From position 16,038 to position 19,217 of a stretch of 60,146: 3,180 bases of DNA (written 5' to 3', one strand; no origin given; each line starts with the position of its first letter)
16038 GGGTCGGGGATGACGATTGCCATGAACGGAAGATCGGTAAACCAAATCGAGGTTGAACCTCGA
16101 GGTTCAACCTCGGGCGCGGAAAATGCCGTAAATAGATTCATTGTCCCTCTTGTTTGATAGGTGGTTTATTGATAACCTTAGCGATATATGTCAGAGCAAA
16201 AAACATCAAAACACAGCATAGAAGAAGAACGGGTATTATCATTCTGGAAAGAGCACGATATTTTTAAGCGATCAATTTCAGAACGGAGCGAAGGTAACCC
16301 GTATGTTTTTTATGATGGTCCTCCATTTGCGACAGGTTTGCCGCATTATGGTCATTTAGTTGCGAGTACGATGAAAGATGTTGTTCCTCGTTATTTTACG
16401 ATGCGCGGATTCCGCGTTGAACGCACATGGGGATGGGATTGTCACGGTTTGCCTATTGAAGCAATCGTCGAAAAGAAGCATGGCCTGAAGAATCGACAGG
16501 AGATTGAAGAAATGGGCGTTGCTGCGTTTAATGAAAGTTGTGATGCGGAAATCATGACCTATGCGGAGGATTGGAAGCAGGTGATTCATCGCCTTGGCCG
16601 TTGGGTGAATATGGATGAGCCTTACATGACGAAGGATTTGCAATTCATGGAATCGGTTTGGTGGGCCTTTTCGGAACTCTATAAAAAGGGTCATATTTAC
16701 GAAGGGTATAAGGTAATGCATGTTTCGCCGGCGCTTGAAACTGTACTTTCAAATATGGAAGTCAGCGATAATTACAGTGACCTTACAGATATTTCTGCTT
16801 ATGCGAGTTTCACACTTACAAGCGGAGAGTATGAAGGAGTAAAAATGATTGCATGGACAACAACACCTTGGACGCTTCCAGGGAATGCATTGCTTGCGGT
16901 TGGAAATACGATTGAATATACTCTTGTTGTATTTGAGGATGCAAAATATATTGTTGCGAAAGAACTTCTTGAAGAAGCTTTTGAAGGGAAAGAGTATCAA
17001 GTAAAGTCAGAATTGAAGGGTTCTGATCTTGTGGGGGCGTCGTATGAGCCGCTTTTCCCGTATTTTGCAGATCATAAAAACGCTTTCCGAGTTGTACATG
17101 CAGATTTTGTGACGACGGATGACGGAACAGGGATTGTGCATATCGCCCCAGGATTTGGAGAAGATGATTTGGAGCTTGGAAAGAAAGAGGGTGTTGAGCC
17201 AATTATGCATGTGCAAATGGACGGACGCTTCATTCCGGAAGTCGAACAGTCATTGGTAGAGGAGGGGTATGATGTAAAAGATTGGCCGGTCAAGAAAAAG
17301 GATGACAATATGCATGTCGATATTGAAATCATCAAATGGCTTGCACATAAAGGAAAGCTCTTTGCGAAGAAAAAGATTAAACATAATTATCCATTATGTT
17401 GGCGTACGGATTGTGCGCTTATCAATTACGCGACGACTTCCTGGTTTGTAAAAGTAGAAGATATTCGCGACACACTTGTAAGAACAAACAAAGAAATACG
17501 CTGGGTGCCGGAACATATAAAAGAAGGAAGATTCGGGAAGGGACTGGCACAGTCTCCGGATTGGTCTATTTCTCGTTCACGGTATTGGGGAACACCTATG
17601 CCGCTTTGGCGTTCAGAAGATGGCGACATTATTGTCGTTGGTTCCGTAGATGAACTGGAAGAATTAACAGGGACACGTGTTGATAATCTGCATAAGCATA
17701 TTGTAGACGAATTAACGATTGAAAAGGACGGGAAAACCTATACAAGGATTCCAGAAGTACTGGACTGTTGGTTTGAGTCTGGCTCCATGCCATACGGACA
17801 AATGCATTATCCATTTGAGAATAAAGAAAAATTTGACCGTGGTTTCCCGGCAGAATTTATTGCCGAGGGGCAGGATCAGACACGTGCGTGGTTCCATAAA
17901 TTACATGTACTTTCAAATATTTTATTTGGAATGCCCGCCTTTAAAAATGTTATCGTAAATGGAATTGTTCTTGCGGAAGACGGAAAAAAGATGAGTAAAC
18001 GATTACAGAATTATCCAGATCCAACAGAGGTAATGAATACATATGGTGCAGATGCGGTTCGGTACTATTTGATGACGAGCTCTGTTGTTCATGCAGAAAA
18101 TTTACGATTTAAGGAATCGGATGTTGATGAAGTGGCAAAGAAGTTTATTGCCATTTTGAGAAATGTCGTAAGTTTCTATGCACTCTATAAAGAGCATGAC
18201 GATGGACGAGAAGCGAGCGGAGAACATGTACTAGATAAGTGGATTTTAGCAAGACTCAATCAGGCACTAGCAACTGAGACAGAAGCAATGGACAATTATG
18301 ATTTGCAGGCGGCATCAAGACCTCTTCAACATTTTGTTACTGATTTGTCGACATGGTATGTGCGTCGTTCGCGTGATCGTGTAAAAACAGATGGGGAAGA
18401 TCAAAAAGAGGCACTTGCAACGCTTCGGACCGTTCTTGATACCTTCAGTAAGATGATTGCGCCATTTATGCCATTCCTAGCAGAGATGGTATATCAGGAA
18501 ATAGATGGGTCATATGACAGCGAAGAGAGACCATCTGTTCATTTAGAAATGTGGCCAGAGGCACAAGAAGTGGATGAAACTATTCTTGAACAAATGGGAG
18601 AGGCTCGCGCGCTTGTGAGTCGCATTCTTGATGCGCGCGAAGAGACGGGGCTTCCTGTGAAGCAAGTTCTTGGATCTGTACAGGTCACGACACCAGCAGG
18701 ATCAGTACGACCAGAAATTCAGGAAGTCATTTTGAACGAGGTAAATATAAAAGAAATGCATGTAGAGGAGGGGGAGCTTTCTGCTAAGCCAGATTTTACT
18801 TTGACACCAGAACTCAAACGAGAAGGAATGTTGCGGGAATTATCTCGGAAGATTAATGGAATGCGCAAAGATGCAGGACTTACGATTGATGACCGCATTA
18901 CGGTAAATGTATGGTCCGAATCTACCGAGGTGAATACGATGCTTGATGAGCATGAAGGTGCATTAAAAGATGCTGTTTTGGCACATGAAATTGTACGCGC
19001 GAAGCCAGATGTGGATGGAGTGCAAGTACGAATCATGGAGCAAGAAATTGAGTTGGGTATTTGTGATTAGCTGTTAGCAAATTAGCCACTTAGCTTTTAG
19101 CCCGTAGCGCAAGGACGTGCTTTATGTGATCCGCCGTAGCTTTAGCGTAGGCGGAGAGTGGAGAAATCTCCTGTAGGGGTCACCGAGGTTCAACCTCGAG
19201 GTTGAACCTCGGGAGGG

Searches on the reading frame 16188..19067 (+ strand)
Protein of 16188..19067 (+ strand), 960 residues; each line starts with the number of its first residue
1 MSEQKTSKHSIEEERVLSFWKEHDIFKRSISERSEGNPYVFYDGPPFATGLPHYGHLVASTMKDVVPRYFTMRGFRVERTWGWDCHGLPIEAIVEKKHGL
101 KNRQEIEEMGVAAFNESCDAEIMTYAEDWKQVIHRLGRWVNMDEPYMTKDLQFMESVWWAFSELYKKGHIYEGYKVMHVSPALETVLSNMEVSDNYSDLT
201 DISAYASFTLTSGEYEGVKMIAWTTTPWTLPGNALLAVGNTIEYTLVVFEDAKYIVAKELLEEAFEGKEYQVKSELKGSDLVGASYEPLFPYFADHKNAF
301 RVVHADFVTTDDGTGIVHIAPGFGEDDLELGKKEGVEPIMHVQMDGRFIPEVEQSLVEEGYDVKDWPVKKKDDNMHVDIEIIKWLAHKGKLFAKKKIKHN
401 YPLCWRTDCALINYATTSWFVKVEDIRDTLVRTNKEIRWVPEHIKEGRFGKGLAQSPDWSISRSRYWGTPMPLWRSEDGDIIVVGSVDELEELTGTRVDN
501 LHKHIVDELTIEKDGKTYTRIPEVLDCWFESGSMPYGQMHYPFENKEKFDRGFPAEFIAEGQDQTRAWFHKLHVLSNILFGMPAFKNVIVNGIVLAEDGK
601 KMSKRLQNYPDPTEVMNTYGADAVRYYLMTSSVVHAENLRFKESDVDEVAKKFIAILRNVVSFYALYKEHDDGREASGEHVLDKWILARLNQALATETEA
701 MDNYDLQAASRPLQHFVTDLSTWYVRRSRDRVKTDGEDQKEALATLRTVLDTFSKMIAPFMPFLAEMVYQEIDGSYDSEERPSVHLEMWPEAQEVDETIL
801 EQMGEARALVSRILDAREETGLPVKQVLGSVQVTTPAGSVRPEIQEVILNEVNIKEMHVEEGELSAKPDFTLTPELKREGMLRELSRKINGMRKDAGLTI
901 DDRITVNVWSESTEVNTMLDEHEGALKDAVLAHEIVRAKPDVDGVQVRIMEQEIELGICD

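Call 15: find_related_loci(query=window:16188-19067:+, collection=genome_contigs, flank=10000)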
Query window:16188-19067:+ (960 aa) in genome_contigs; peptide patterns used: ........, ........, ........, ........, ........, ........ (x = any residue, [..] = any of these).
271 stretches matched a pattern; 258 encode a relative of the query (tblastn E <= 1e-3); the best 80 are kept; 80 distinct loci.
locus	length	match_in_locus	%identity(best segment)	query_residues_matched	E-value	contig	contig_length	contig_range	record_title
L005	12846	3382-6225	66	11-959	0e+0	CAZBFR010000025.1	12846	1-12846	MAG TPA_asm: uncultured Gammaproteobacteria bacterium isolate binchicken_co105_181 genome assembly, contig: NODE_6157_le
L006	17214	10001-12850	66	11-958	0e+0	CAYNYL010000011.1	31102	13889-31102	MAG TPA_asm: uncultured Gammaproteobacteria bacterium isolate SRP300315_co1_29 genome assembly, contig: NODE_771_length_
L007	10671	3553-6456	53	13-958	0e+0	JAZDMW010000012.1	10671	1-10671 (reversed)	MAG: Candidatus Magasanikbacteria bacterium isolate MEGAHIT-group-0.681 k141_17232534, whole genome shotgun sequence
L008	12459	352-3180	53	10-935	0e+0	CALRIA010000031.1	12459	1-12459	MAG: Candidatus Magasanikbacteria bacterium isolate MaH-04nov19-74 genome assembly, contig: MaH-04nov19-C13171, whole ge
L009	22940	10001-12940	51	13-949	0e+0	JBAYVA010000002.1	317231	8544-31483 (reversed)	MAG: Candidatus Magasanikiibacteriota bacterium isolate SO_2016_LW3_49 scaffold00028_LW162_2016, whole genome shotgun se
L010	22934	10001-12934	51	13-947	0e+0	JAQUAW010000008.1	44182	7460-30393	MAG: Patescibacteria group bacterium isolate STC_93 NODE_1664_length_44182_cov_3.992555_Sandtown_C, whole genome shotgun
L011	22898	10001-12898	52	10-943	0e+0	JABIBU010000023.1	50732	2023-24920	MAG: Candidatus Magasanikbacteria bacterium isolate SI048_bin34 k141_985455, whole genome shotgun sequence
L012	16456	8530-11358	53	10-935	0e+0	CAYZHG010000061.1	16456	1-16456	MAG TPA_asm: uncultured Gammaproteobacteria bacterium isolate binchicken_co169_185 genome assembly, contig: k99_422801,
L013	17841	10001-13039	50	10-958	0e+0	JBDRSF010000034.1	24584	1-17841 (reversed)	MAG: Candidatus Magasanikbacteria bacterium isolate MEGAHIT-group-3.130 k141_374752, whole genome shotgun sequence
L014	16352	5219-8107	52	12-939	0e+0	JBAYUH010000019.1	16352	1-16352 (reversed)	MAG: Candidatus Magasanikiibacteriota bacterium isolate SO_2016_LW3_30 scaffold05055_LW162_2016, whole genome shotgun se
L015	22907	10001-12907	52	13-943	0e+0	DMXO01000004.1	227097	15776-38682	MAG TPA_asm: Candidatus Magasanikbacteria bacterium isolate UBA11699 contig_128, whole genome shotgun sequence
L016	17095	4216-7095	52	10-949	0e+0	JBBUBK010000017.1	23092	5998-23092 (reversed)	MAG: Patescibacteria group bacterium isolate H52-bin026_1 H52_bin026_1_000000000017, whole genome shotgun sequence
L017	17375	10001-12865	52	12-949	0e+0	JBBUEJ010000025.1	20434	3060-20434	MAG: Patescibacteria group bacterium isolate H51-bin093_1 H51_bin093_1_000000000025, whole genome shotgun sequence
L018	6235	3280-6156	53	13-949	0e+0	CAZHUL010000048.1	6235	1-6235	MAG TPA_asm: uncultured Gammaproteobacteria bacterium isolate SRP062349_co1_298 genome assembly, contig: NODE_4026_lengt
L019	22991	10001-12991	52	13-958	0e+0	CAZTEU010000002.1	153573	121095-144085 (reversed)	MAG TPA_asm: uncultured Gammaproteobacteria bacterium isolate SRP200020_co5_16 genome assembly, contig: NODE_110_length_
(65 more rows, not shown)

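Call 27: search_protein_families(library=pfam, proteins=[L005:9868-10269:+, L005:10486-11391:+, L005:11443-11787:+, L005:11806-12273:+, L005:12457-12735:+], max_evalue=0.1)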
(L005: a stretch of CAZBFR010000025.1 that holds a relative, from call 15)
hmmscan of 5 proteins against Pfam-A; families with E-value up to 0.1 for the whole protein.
L005:9868-10269:+ (133 aa): 0 families

L005:10486-11391:+ (301 aa): 1 family
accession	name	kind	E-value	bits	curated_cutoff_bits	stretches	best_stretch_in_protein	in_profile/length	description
PF12456.14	hSac2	-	0.036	14.1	26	1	68-109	13-53/115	Inositol phosphatase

L005:11443-11787:+ (114 aa): 0 families

L005:11806-12273:+ (155 aa): 1 family
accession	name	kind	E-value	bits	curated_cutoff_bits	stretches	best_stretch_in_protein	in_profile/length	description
PF14354.12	Lar_restr_allev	-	0.0063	17.2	28.6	1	55-93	5-45/58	Restriction alleviation protein Lar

L005:12457-12735:+ (92 aa): 0 families

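Call 34: search_dna_similar(query=L005:10486-11391:+, collection=phages, mode=protein, max_evalue=0.001, max_rows=10)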
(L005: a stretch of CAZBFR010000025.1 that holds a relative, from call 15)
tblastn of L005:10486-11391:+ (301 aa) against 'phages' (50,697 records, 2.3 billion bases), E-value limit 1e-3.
Records with a match: 1; places in all: 1; records where one place covers at least 80% of the query: 1.
Best place of each record, by identity: <60% 1.
By first word of the organism name: uncultured 1.
By host as written in the record: - 1.
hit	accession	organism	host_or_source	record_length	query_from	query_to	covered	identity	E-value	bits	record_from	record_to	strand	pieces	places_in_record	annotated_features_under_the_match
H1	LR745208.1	uncultured phage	metagenomic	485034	17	297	93%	26.9%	4e-10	66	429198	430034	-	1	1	record has no annotation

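Call 91: search_protein_families(library=phrogs, proteins=[L005:9868-10269:+, L005:10486-11391:+, L005:11806-12273:+, L005:12457-12735:+, L005:8319-9077:-], max_evalue=0.01)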
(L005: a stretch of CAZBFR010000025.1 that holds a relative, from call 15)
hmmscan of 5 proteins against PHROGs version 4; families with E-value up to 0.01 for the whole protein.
L005:9868-10269:+ (133 aa): 0 families

L005:10486-11391:+ (301 aa): 0 families

L005:11806-12273:+ (155 aa): 0 families

L005:12457-12735:+ (92 aa): 0 families

L005:8319-9077:- (252 aa): 0 families

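Call 92: search_protein_families(library=padloc, proteins=[L005:9868-10269:+, L005:10486-11391:+, L005:11806-12273:+], max_evalue=0.01)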
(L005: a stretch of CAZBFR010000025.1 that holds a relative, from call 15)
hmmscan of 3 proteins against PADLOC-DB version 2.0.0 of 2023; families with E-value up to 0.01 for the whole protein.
L005:9868-10269:+ (133 aa): 0 families

L005:10486-11391:+ (301 aa): 0 families

L005:11806-12273:+ (155 aa): 0 families

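Call 104: find_related_loci(query=L005:10486-11391:+, collection=viral_contigs, flank=6000)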
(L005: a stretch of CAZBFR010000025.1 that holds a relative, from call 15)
Query L005:10486-11391:+ (301 aa) in viral_contigs; peptide patterns used: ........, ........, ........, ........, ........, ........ (x = any residue, [..] = any of these).
12 stretches matched a pattern, but none encodes a relative of the query by tblastn (E <= 1e-3).
